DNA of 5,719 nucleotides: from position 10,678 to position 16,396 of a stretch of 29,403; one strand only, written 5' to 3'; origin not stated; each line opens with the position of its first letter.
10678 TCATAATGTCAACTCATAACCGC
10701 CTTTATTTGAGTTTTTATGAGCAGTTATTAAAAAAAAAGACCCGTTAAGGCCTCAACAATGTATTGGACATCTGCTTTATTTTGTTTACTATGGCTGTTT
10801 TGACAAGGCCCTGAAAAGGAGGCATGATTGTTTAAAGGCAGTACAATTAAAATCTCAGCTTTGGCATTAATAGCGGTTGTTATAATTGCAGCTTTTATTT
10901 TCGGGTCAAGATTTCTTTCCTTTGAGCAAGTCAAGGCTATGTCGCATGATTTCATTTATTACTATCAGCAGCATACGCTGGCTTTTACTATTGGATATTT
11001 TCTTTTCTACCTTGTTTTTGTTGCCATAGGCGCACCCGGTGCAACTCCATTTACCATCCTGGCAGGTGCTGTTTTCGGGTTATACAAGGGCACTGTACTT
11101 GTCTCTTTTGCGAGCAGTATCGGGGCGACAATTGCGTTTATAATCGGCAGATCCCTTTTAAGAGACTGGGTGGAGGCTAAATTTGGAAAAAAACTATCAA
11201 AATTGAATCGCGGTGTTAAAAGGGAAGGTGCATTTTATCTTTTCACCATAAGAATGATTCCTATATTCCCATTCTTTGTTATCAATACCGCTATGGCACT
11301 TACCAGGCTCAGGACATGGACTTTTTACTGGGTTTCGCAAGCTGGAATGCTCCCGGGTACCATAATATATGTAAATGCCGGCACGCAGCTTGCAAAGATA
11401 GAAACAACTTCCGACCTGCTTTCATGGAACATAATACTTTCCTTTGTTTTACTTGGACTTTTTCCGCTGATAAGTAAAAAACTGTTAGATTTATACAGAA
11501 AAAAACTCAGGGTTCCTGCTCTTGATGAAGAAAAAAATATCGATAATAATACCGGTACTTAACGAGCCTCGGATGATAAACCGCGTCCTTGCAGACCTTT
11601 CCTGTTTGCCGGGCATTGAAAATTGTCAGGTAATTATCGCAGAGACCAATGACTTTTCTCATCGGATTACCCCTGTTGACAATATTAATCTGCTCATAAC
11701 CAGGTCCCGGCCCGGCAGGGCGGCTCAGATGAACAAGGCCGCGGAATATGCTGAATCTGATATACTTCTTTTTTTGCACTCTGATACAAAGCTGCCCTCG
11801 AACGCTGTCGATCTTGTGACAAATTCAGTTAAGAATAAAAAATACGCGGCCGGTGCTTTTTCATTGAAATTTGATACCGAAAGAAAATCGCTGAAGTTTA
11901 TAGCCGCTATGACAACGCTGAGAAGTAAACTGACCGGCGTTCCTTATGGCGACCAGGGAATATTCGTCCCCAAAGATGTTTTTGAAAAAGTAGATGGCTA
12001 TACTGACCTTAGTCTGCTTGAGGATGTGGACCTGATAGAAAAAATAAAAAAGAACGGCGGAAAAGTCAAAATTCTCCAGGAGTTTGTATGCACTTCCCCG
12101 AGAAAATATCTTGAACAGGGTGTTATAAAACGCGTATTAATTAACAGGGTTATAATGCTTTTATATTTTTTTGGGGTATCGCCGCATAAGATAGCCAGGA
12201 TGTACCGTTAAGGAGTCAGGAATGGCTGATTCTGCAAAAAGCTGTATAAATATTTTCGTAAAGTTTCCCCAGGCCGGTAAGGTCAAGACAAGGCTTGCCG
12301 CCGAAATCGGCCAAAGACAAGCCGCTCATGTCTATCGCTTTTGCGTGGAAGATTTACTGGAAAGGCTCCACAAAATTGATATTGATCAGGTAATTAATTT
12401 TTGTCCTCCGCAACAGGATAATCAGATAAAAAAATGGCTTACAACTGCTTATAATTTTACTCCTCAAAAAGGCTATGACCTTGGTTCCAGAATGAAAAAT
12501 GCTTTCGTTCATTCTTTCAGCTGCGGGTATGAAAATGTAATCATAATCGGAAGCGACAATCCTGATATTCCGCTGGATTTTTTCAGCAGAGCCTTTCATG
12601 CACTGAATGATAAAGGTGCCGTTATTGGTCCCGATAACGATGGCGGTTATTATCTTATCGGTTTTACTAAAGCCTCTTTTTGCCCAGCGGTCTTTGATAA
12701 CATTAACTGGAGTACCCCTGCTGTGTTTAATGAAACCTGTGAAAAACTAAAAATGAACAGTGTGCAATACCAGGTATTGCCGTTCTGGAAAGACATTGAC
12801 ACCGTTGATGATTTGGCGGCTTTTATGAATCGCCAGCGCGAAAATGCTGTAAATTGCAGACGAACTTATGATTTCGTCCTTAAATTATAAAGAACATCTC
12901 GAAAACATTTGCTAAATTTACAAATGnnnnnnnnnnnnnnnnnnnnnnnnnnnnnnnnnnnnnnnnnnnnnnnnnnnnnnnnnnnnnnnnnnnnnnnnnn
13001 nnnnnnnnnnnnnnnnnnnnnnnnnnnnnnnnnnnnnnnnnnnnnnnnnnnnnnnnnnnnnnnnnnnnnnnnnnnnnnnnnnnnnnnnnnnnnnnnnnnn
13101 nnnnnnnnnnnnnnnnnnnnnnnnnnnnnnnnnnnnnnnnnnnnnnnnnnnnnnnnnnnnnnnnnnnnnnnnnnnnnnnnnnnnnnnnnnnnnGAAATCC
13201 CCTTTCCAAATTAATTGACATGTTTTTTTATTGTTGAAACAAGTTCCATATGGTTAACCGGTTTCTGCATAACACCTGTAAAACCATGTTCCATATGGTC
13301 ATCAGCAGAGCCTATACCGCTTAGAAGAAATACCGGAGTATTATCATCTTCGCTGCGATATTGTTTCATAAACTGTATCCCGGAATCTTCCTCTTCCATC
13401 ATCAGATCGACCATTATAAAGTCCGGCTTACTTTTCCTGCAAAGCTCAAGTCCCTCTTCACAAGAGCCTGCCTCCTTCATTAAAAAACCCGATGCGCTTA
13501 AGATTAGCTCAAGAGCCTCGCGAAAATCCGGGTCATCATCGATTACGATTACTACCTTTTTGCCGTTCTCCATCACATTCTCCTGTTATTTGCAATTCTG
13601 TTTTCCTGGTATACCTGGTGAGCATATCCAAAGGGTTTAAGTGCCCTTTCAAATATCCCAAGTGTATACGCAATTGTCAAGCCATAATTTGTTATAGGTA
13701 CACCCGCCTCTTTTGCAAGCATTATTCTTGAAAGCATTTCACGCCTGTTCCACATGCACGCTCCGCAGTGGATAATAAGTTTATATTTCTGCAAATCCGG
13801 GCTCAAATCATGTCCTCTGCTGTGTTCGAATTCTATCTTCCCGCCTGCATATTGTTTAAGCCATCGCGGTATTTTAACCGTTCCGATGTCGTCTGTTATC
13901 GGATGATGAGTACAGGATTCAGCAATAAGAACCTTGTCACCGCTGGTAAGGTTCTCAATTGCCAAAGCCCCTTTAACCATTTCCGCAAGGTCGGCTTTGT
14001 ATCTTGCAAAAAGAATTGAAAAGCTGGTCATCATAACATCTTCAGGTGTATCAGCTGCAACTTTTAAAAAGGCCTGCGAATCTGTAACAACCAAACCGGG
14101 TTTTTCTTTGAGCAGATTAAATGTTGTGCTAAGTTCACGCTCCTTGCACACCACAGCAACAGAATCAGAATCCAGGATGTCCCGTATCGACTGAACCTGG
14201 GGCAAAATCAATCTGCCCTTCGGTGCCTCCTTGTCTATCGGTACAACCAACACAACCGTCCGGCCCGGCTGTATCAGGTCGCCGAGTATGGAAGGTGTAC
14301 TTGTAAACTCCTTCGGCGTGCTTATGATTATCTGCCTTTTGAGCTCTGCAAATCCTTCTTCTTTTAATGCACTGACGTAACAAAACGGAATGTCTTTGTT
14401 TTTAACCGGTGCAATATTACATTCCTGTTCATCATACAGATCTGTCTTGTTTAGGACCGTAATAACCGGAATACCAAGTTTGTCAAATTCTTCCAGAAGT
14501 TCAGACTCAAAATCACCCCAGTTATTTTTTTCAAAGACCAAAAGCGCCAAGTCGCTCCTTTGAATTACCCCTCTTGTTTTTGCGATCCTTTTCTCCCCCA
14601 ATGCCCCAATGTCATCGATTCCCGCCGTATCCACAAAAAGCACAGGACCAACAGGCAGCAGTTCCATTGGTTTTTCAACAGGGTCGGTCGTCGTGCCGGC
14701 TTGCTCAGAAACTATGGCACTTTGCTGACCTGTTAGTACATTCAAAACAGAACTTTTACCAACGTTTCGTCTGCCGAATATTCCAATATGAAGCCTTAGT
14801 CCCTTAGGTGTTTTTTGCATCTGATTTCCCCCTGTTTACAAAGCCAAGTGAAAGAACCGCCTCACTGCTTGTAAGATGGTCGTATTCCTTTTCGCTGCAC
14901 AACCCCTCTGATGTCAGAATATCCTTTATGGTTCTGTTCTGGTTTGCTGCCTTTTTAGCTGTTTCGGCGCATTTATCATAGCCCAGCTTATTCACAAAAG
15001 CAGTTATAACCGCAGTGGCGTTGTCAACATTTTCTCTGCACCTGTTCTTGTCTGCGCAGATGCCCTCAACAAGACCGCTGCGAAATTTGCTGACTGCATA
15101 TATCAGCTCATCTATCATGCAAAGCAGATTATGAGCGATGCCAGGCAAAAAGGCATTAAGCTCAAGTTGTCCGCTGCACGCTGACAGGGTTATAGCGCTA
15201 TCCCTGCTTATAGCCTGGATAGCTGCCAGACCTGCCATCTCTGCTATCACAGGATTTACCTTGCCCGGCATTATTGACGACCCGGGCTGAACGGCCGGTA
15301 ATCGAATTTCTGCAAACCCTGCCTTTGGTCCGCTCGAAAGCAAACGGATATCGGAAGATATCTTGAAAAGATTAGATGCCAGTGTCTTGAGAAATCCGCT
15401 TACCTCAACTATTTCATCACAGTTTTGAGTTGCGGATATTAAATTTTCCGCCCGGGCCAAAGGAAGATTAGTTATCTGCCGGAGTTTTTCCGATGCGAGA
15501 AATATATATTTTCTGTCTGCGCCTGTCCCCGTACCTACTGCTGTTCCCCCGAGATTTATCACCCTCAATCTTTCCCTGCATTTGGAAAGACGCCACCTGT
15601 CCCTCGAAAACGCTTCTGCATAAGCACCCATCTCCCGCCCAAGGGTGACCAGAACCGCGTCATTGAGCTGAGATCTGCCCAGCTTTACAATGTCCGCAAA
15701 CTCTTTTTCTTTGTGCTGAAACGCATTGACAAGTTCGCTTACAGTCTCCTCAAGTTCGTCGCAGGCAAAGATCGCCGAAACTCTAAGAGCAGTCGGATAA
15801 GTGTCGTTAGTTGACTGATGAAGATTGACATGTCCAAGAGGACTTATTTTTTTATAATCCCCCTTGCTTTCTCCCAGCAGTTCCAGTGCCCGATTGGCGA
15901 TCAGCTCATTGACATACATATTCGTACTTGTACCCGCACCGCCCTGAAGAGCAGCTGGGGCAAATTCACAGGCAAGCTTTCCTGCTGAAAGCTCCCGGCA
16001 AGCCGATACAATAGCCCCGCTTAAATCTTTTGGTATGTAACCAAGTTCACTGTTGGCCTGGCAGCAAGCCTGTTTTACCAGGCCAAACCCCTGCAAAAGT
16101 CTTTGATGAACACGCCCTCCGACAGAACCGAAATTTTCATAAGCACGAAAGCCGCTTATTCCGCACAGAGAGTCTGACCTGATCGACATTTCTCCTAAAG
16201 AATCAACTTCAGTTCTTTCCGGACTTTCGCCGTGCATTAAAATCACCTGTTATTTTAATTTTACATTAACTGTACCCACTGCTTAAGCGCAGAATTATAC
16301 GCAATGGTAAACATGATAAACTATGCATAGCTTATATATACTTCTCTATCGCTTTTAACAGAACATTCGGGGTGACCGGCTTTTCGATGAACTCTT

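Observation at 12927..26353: Self-contained 13-gene hydrogen module: redox repressor, kinase, tetrameric [FeFe]-hydrogenase, all maturases, ammonia-lyase and accessory regulators in one apparent operon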

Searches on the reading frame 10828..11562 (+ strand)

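Call 7: search_protein_families(library=pfam, proteins=[window:10828-11562:+])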
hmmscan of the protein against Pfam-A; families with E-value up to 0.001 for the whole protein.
window:10828-11562:+ (244 aa): 1 family
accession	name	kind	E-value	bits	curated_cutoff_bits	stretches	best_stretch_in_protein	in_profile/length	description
PF09335.16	VTT_dom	-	1.1e-24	87.7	33.9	1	73-186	4-122/123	VTT domain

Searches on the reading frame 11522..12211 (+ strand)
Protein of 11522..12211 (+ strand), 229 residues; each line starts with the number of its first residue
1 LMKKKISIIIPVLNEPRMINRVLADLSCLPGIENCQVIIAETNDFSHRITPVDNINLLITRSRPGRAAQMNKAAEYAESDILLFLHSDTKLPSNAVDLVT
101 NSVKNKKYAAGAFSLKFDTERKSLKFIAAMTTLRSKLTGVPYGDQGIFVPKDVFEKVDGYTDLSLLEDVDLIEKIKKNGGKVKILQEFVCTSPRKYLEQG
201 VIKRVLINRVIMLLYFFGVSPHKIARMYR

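Call 7: search_protein_families(library=pfam, proteins=[window:11522-12211:+])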
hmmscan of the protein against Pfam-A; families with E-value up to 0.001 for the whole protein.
window:11522-12211:+ (229 aa): 1 family
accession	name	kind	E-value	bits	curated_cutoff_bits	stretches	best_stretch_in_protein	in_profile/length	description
PF00535.33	Glycos_transf_2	-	7.7e-08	32.9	23.3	1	7-111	1-113/168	Glycosyl transferase family 2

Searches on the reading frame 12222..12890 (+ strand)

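Call 7: search_protein_families(library=pfam, proteins=[window:12222-12890:+])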
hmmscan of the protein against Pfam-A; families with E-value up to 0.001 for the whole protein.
window:12222-12890:+ (222 aa): 2 families
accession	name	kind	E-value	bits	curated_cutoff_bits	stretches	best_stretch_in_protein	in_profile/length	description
PF09837.15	DUF2064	-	1.4e-31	109.2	25.8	1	55-165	12-120/120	Uncharacterized protein conserved in bacteria (DUF2064)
PF01983.22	CofC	-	0.00065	19.4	22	1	11-202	3-183/217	Guanylyl transferase CofC like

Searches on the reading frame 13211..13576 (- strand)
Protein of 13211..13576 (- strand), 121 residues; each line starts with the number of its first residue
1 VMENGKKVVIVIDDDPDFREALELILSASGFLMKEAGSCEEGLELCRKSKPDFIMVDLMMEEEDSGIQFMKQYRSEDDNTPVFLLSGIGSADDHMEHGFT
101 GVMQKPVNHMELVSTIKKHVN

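Call 4: search_protein_families(library=pfam, proteins=[window:13211-13576:-])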
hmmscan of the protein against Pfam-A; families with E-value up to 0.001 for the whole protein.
window:13211-13576:- (121 aa): 2 families
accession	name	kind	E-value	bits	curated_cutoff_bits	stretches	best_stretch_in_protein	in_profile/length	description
PF00072.30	Response_reg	-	5.2e-19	68.9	30.2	1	9-116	1-110/111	Response regulator receiver domain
PF06490.17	FleQ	-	0.00024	21.8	22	1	9-117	2-104/108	Flagellar regulatory protein FleQ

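Call 6: search_protein_families(library=ncbifam, proteins=[window:13211-13576:-])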
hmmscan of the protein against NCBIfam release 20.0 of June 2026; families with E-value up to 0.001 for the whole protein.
window:13211-13576:- (121 aa): 74 families (the best 25 are shown)
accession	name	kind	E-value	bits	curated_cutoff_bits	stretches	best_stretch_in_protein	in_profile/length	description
NF045717.1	DVU0259_DivK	exception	2.5e-17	63.1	160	1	7-120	3-116/117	DVU0259 family response regulator domain-containing protein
NF045505.1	RR_RssB_Pseudo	equivalog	6.4e-15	55.1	700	1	2-110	1-111/394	two-component system response regulator RssB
NF040689.1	MtrAB_MtrA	equivalog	4.3e-14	52.4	300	1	9-119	1-112/219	MtrAB system response regulator MtrA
NF047793.1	ResRegPgtA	equivalog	6.7e-14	51.5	650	1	4-118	3-119/414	two-component system response regulator PgtA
TIGR02154.1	PhoB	equivalog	1.3e-13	50.8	296.2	1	7-118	3-118/226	phosphate regulon transcriptional regulator PhoB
NF045991.1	RespRegCtrARhodob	equivalog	5.7e-13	49.1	350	1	9-118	3-114/224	response regulator transcription factor CtrA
NF007005.1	PRK09468.1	equivalog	5.7e-13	48.8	331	1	7-117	4-116/237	osmolarity response regulator transcription factor OmpR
NF007969.0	PRK10693.1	equivalog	7.4e-13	48.2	329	1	6-111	7-114/337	two-component system response regulator RssB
NF041733.1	resp_reg_CseB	equivalog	1.2e-12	47.7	350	1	9-118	3-113/228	two-component system response regulator CseB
NF011695.0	PRK15115.1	equivalog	1.5e-12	47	763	1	3-118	3-120/445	two-component system response regulator GlrR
NF051870.1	NAssimRespRegNtrX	equivalog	2.6e-12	46.4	600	1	9-118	4-117/452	nitrogen assimilation response regulator NtrX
NF006900.1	PRK09390.1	equivalog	3.2e-12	46.4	255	1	6-119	4-119/203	response regulator FixJ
NF045944.1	ResRegRpaBCyano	equivalog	1.2e-11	44.5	330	1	10-117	1-109/229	response regulator transcription factor RpaB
NF033791.1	ActR_PrrA_rreg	equivalog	1.6e-11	44.5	250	1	7-116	2-113/173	ActR/PrrA/RegA family redox response regulator transcription factor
NF053854.1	RespRegPhoBBctds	equivalog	3.4e-11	42.9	270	1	9-96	1-88/225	two-component system response regulator PhoB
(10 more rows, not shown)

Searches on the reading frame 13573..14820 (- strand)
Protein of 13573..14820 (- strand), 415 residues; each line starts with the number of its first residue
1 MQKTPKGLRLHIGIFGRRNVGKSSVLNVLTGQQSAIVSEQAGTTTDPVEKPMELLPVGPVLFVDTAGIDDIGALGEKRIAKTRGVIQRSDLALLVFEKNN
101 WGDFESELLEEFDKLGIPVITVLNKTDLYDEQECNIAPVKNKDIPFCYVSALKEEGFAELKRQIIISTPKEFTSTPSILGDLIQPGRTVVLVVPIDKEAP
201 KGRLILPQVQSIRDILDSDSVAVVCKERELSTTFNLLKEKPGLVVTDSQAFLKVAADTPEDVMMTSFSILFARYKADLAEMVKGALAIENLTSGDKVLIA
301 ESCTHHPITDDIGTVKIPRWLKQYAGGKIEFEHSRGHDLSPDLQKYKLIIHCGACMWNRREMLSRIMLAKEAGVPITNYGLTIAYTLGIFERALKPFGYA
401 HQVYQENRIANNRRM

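Call 4: search_protein_families(library=pfam, proteins=[window:13573-14820:-])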
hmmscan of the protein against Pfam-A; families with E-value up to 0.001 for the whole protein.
window:13573-14820:- (415 aa): 7 families
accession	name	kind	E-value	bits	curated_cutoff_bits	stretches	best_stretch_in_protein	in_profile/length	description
PF18133.7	HydF_tetramer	-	1.1e-46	157.9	22.6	1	280-396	2-118/118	Hydrogen maturase F tetramerization domain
PF18128.7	HydF_dimer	-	9.3e-40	135.2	23.4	1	178-275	1-98/99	Hydrogen maturase F dimerization domain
PF01926.29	MMR_HSR1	-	1.6e-21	77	21.9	1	11-125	1-113/113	50S ribosome-binding GTPase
PF02421.24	FeoB_N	-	2e-09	37.6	27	1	11-164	2-156/156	Ferrous iron transport protein B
PF00350.29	Dynamin_N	-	5.2e-06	27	27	0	12-45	1-33/168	Dynamin family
PF03193.22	RsgA_GTPase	-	7.1e-06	26.4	30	0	109-164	46-104/174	RsgA GTPase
PF00009.33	GTP_EFTU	-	0.00027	21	26.5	0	86-165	90-183/188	Elongation factor Tu GTP binding domain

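Call 6: search_protein_families(library=ncbifam, proteins=[window:13573-14820:-])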
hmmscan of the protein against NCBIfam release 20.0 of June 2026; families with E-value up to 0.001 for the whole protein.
window:13573-14820:- (415 aa): 19 families
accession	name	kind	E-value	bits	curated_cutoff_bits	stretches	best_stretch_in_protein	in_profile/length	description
TIGR03918.1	GTP_HydF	equivalog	4.4e-169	562.4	325.55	1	3-394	1-392/392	[FeFe] hydrogenase H-cluster maturation GTPase HydF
TIGR03594.1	GTPase_EngA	equivalog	6.1e-24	84.8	306.7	1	10-164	176-342/432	ribosome biogenesis GTPase Der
NF003661.0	PRK05291.1-3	equivalog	1.9e-23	83.5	380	1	10-172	217-374/448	tRNA uridine-5-carboxymethylaminomethyl(34) synthesis GTPase MnmE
TIGR00450.1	mnmE_trmE_thdF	equivalog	3.9e-21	75.7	252.6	1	10-135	210-335/446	tRNA uridine-5-carboxymethylaminomethyl(34) synthesis GTPase MnmE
NF000908.1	PRK00089.1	equivalog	1.5e-19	70.4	237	1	12-170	6-169/291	GTPase Era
TIGR00231.1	small_GTP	domain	6.2e-18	65.1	42.5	1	11-159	5-157/164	GTP-binding protein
NF007071.0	PRK09518.1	equivalog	3.2e-16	59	953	1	12-133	447-572/706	bifunctional cytidylate kinase/GTPase Der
NF002828.0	PRK03003.1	equivalog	1.2e-14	53.9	631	1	11-133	215-341/477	ribosome biogenesis GTPase Der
TIGR00436.1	era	equivalog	9.1e-13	48.2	116.25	1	11-139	2-129/270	GTPase Era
TIGR03156.1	GTP_HflX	equivalog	1e-10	41.1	216.75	1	11-164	191-347/351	GTPase HflX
TIGR03598.1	GTPase_YsxC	equivalog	5.8e-10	39.2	124.45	1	3-45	12-55/186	ribosome biogenesis GTP-binding protein YihA/YsxC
TIGR00437.1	feoB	equivalog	2.7e-08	33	315.65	1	16-178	1-164/594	ferrous iron transport protein B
NF008280.0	PRK11058.1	equivalog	2.9e-07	29.6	441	1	12-160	200-353/426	ribosome rescue GTPase HflX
TIGR03596.1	GTPase_YlqF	equivalog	4.2e-07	29.6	208.2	1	9-45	118-154/276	ribosome biogenesis GTPase YlqF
NF003255.0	PRK04213.1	equivalog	5.2e-05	22.6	164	0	8-53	8-52/204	GTP-binding protein EngB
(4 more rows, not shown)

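Call 58: find_encoding_contigs(protein=window:13573-14820:-, flank=10000, max_places=4)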
Protein window:13573-14820:- (415 aa): no gene with exactly this product is on record in the collection.

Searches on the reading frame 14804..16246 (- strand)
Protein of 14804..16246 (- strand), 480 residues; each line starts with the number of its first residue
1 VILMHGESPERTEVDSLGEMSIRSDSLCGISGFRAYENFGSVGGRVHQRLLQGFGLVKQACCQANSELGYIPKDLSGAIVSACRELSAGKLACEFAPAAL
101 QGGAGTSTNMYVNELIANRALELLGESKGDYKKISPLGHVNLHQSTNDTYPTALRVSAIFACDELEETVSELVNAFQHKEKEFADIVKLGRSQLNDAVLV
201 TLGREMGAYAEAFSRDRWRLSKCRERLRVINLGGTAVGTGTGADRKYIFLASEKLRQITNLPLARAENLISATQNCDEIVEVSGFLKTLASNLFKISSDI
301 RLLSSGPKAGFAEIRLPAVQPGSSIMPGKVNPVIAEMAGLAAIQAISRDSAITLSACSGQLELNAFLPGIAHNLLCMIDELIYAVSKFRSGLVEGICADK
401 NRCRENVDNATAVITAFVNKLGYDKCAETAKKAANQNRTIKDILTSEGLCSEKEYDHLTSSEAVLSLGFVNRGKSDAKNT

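Call 4: search_protein_families(library=pfam, proteins=[window:14804-16246:-])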
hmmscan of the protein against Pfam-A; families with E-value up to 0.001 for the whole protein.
window:14804-16246:- (480 aa): 2 families
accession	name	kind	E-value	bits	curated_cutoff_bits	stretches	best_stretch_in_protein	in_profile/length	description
PF00206.25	Lyase_1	-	2.3e-76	257.6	27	1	18-345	1-310/312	Lyase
PF10415.14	FumaraseC_C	-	2.4e-12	47.5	32.5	1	414-463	2-51/54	Fumarase C C-terminus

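Call 6: search_protein_families(library=ncbifam, proteins=[window:14804-16246:-])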
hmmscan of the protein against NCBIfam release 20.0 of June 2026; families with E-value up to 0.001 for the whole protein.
window:14804-16246:- (480 aa): 18 families
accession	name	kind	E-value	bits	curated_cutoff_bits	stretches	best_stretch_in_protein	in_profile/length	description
NF008909.0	PRK12273.1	subfamily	5.2e-168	559.8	510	1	10-470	5-467/474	aspartate ammonia-lyase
TIGR00839.1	aspA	equivalog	1e-136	456.6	681.2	1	11-469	1-461/468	aspartate ammonia-lyase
NF011092.0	PRK14515.1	subfamily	9e-122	407.3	876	1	10-457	11-458/479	aspartate ammonia-lyase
TIGR00979.1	fumC_II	equivalog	1.6e-116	389.8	664.75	1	11-464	2-456/458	class II fumarate hydratase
NF009089.0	PRK12425.1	equivalog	3.7e-95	319.4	840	1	11-468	3-461/464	class II fumarate hydratase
NF006554.0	PRK09053.1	equivalog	1.4e-21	76.9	595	1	57-448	34-413/453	3-carboxy-cis,cis-muconate cycloisomerase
TIGR02426.1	protocat_pcaB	equivalog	2.5e-19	69.4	355.75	1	57-351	27-294/338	3-carboxy-cis,cis-muconate cycloisomerase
TIGR00928.1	purB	equivalog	2e-17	63.1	326.2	1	161-340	112-286/436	adenylosuccinate lyase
TIGR00838.1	argH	equivalog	1e-15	57.7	279.5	1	140-338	101-290/455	argininosuccinate lyase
NF004631.0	PRK05975.1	equivalog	1.1e-15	57.5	371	1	59-341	38-292/352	3-carboxy-cis,cis-muconate cycloisomerase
NF006500.1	PRK08937.2-4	subfamily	6.5e-13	48.3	626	1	57-415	35-368/448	adenylosuccinate lyase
NF002563.0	PRK02186.1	subfamily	1.4e-12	46.7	625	1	138-428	508-789/890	argininosuccinate lyase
NF008964.0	PRK12308.1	equivalog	1.1e-11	43.8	657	1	142-337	103-291/624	argininosuccinate lyase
NF052536.2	CoM_syn_XcbD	exception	4.2e-11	42.2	600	1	161-432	122-391/443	3-sulfopropionylcysteine synthase XcbD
NF052556.1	NtrsucLyaStm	equivalog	3.7e-08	32.7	650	1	151-414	123-388/466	nitrosuccinate lyase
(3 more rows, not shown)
